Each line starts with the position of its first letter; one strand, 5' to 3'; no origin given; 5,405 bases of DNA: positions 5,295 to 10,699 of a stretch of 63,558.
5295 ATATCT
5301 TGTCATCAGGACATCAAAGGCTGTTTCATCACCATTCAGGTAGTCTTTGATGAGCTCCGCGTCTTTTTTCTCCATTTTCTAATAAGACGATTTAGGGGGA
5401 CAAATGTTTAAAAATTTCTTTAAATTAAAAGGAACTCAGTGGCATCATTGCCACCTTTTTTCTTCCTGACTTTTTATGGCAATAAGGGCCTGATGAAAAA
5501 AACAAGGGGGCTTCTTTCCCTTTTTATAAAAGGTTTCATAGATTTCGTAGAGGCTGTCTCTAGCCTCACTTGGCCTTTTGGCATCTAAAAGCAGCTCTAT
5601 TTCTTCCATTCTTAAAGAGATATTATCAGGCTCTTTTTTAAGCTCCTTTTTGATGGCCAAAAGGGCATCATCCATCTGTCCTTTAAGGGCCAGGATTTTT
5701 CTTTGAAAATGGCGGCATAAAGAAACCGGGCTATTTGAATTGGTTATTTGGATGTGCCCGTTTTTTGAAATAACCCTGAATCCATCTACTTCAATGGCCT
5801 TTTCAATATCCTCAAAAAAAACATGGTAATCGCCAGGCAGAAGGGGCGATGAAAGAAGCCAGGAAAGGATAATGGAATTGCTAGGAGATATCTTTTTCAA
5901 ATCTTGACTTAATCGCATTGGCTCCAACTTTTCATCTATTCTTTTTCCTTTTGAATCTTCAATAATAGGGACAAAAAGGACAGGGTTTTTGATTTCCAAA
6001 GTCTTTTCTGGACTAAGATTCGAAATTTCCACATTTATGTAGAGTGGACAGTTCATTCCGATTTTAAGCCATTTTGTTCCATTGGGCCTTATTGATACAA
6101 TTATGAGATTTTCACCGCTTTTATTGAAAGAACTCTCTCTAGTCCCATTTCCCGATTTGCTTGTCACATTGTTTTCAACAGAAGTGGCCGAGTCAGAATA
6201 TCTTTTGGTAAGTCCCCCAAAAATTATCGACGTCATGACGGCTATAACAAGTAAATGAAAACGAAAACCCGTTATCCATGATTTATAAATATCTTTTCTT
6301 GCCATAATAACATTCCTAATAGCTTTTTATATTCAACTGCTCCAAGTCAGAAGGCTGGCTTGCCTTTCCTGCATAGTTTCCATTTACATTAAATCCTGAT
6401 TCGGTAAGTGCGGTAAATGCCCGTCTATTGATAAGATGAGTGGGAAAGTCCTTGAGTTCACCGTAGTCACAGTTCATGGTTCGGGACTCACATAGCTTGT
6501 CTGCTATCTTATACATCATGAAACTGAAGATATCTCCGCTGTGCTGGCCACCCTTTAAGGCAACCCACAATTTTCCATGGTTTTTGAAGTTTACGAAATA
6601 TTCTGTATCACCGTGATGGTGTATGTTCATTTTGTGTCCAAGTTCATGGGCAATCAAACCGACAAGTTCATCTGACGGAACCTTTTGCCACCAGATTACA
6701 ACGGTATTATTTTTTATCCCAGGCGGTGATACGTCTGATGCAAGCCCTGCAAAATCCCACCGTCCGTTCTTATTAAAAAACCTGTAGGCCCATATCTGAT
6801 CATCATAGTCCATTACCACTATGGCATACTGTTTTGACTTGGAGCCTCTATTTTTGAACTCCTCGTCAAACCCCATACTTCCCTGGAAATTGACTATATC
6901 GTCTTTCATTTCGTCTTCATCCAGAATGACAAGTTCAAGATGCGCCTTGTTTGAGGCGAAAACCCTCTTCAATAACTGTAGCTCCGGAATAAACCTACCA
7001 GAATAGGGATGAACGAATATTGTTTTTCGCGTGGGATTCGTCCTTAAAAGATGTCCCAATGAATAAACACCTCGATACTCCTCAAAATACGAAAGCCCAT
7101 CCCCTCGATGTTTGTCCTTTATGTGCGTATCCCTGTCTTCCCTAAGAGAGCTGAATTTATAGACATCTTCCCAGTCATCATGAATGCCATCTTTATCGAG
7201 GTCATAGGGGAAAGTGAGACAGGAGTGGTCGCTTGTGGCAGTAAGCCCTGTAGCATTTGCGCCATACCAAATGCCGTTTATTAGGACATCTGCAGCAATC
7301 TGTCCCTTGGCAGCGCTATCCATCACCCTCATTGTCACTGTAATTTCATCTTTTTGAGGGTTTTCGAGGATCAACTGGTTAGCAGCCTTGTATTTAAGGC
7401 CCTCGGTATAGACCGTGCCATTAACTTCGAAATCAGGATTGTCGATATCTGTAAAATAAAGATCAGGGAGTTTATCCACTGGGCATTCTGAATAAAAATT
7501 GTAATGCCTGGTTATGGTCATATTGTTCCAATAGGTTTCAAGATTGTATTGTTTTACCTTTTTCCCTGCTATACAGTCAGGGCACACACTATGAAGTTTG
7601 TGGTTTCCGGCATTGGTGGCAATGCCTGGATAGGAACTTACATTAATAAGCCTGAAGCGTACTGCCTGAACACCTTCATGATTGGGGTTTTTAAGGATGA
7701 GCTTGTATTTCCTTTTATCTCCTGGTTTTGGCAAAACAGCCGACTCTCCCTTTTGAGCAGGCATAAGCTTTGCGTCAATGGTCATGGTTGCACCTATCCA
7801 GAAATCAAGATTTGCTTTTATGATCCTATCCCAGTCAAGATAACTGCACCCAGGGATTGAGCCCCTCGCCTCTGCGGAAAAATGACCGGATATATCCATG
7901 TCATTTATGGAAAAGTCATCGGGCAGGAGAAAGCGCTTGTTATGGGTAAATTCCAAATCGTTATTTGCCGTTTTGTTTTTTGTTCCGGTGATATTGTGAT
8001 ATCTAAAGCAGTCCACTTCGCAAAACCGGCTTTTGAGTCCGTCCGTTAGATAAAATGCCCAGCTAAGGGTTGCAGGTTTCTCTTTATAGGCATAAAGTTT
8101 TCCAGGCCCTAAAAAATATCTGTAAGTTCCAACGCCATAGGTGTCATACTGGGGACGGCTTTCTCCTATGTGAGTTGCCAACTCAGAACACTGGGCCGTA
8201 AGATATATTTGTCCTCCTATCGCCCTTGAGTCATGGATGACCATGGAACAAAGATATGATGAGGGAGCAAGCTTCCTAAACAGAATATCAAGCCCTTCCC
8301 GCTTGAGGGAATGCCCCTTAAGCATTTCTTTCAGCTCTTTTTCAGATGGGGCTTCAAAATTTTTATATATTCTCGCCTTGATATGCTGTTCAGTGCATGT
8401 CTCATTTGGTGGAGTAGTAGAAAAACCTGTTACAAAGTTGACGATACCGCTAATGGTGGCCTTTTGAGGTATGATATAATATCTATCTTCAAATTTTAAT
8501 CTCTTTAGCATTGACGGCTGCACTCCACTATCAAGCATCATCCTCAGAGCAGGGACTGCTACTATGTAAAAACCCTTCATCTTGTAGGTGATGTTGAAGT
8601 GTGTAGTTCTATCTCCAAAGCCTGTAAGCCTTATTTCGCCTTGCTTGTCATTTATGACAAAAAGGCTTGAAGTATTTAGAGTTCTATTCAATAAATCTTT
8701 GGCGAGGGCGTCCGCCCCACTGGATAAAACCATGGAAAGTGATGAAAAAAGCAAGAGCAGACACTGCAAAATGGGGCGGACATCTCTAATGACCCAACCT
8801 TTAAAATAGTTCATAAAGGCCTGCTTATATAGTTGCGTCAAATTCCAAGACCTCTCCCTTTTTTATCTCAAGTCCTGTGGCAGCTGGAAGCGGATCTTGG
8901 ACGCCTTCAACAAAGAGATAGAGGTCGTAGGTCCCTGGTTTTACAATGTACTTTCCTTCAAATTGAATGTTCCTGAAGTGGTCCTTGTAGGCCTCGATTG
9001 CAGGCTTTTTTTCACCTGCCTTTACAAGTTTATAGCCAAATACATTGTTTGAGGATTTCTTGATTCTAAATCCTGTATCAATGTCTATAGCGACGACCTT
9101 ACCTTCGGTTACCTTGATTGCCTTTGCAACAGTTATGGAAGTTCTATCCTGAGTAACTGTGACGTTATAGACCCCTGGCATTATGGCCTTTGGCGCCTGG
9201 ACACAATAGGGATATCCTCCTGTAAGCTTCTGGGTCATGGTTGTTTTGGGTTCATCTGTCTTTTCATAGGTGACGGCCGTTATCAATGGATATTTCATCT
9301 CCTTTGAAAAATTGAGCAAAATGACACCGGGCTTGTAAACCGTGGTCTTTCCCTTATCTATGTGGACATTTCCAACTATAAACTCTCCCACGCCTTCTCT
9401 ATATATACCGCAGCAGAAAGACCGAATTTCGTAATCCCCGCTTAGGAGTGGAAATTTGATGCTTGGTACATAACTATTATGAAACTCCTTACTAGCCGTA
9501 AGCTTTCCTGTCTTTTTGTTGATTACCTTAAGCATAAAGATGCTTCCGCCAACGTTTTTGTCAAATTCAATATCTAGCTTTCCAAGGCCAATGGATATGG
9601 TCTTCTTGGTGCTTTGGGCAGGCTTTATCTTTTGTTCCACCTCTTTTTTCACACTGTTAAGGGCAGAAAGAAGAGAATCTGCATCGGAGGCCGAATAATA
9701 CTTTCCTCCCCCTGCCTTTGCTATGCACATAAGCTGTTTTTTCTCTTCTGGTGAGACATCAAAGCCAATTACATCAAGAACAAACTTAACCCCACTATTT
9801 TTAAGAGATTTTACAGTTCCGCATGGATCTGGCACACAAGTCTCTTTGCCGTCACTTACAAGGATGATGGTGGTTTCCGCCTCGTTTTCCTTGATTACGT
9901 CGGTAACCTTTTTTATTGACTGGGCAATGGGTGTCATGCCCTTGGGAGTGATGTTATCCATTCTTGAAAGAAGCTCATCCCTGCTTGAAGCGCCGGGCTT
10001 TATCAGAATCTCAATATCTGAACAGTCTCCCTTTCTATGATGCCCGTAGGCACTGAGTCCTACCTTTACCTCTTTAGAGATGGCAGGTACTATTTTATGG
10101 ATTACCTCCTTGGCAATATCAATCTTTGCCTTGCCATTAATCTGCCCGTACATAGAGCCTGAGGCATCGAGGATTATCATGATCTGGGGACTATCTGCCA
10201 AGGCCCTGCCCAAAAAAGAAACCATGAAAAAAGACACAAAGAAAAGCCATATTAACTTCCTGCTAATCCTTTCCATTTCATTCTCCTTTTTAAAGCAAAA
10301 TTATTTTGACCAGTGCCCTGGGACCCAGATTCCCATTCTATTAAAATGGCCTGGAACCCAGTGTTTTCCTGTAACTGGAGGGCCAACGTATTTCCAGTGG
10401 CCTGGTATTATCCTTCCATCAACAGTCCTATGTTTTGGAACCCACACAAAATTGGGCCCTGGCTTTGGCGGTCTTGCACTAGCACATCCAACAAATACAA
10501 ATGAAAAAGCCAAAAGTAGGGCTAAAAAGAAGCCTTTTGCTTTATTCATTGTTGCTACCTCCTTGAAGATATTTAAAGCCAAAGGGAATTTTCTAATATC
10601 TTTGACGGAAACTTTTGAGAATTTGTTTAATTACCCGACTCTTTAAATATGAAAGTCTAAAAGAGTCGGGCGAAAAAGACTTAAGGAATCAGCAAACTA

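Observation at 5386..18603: Shared ECF-type promoter motif (TTAAAC-N16/17-CGTC) upstream of the sigma gene and both PGHW-lipoprotein operons: a compact local regulon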

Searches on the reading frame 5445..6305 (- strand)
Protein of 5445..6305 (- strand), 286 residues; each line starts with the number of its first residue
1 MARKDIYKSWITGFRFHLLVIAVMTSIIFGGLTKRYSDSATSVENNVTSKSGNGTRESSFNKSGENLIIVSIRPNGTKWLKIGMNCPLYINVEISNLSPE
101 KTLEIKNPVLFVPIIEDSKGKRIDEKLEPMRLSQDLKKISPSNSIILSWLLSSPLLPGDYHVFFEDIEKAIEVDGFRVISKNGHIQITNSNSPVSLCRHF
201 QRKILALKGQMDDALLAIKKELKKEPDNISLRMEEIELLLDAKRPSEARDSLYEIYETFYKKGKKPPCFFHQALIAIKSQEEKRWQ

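Call 9: search_protein_families(library=pfam, proteins=[window:5445-6305:-], max_evalue=0.01)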
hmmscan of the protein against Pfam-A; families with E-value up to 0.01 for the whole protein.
window:5445-6305:- (286 aa): 1 family
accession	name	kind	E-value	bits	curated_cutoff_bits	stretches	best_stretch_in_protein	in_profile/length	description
PF14559.12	TPR_19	-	0.009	16.8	25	0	208-250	4-46/68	Tetratricopeptide repeat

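Call 12: search_protein_families(library=ncbifam, proteins=[window:5445-6305:-], max_evalue=0.01)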
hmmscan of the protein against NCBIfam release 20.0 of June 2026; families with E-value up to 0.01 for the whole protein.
window:5445-6305:- (286 aa): 0 families

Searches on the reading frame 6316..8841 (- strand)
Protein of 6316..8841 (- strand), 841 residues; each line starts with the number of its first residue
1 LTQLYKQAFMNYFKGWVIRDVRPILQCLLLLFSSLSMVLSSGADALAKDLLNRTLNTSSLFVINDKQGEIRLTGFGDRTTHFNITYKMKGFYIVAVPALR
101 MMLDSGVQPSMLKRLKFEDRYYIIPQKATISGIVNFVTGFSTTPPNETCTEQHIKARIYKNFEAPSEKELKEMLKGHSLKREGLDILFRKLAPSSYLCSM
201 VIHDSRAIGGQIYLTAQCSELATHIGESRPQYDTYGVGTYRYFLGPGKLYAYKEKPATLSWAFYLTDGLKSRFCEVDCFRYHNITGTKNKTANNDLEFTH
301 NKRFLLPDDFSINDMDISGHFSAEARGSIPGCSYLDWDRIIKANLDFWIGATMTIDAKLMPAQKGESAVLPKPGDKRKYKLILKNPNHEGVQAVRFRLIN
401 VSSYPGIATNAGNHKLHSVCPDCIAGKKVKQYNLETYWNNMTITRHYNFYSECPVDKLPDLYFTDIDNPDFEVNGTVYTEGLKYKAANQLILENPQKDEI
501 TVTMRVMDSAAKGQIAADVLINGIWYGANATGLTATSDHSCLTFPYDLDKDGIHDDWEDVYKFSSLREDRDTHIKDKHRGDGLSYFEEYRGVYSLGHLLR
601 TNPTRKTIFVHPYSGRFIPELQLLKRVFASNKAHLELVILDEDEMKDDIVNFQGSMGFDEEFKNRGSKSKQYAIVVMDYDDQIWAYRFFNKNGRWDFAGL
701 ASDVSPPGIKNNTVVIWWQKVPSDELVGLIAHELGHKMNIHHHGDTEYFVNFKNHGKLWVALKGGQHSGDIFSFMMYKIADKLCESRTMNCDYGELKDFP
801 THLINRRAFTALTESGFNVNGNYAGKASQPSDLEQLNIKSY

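Call 9: search_protein_families(library=pfam, proteins=[window:6316-8841:-], max_evalue=0.01)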
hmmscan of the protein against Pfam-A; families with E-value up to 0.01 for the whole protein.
window:6316-8841:- (841 aa): 1 family
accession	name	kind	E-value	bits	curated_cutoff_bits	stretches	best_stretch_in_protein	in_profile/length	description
PF05547.17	Peptidase_M6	-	0.00021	21.1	22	1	680-771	180-269/294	Immune inhibitor A peptidase M6, catalytic domain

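Call 12: search_protein_families(library=ncbifam, proteins=[window:6316-8841:-], max_evalue=0.01)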
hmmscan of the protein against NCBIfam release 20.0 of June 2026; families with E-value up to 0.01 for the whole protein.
window:6316-8841:- (841 aa): 1 family
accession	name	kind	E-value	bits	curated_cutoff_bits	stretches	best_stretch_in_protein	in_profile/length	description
TIGR03296.1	M6dom_TIGR03296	domain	0.004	17.1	110.8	1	680-769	127-209/286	M6 family metalloprotease domain-containing protein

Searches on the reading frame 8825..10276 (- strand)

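Call 9: search_protein_families(library=pfam, proteins=[window:8825-10276:-], max_evalue=0.01)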
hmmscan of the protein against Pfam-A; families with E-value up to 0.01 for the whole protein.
window:8825-10276:- (483 aa): 4 families
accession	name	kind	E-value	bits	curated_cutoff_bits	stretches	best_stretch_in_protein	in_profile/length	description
PF13519.12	VWA_2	-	3.3e-13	50.6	27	1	32-144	1-107/107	von Willebrand factor type A domain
PF00092.34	VWA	-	3.4e-12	47.4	23.8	1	32-202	2-168/174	von Willebrand factor type A domain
PF05762.20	VWA_CoxE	-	0.00037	20.4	26.4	0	101-166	114-183/222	VWA domain containing CoxE-like protein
PF13768.12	VWA_3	-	0.00086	19.8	27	1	31-194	2-154/155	von Willebrand factor type A domain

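Call 12: search_protein_families(library=ncbifam, proteins=[window:8825-10276:-], max_evalue=0.01)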
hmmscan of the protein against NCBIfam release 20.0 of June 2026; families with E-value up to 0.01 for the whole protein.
window:8825-10276:- (483 aa): 3 families
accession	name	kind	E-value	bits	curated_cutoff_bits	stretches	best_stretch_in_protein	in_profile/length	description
TIGR02442.1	Cob-chelat-sub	hypoth_equivalog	6.7e-06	24.8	779.45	1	31-146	474-584/641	putative cobaltochelatase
NF033757.1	gliding_CglB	equivalog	7.9e-05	21.8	200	0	25-49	30-54/402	adventurous gliding motility lipoprotein CglB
NF010238.0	PRK13685.1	subfamily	0.00017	20.7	432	0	32-150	99-218/335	hypothetical protein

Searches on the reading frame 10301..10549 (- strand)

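Call 9: search_protein_families(library=pfam, proteins=[window:10301-10549:-], max_evalue=0.01)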
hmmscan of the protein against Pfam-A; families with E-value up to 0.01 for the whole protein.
window:10301-10549:- (82 aa): 1 family
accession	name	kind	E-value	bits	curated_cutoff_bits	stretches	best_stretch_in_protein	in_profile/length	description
PF12779.12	WXXGXW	-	0.0026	18.3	18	0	74-81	5-12/26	WXXGXW repeat (2 copies)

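Call 12: search_protein_families(library=ncbifam, proteins=[window:10301-10549:-], max_evalue=0.01)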
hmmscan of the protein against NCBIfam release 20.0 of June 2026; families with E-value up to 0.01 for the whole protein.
window:10301-10549:- (82 aa): 0 families
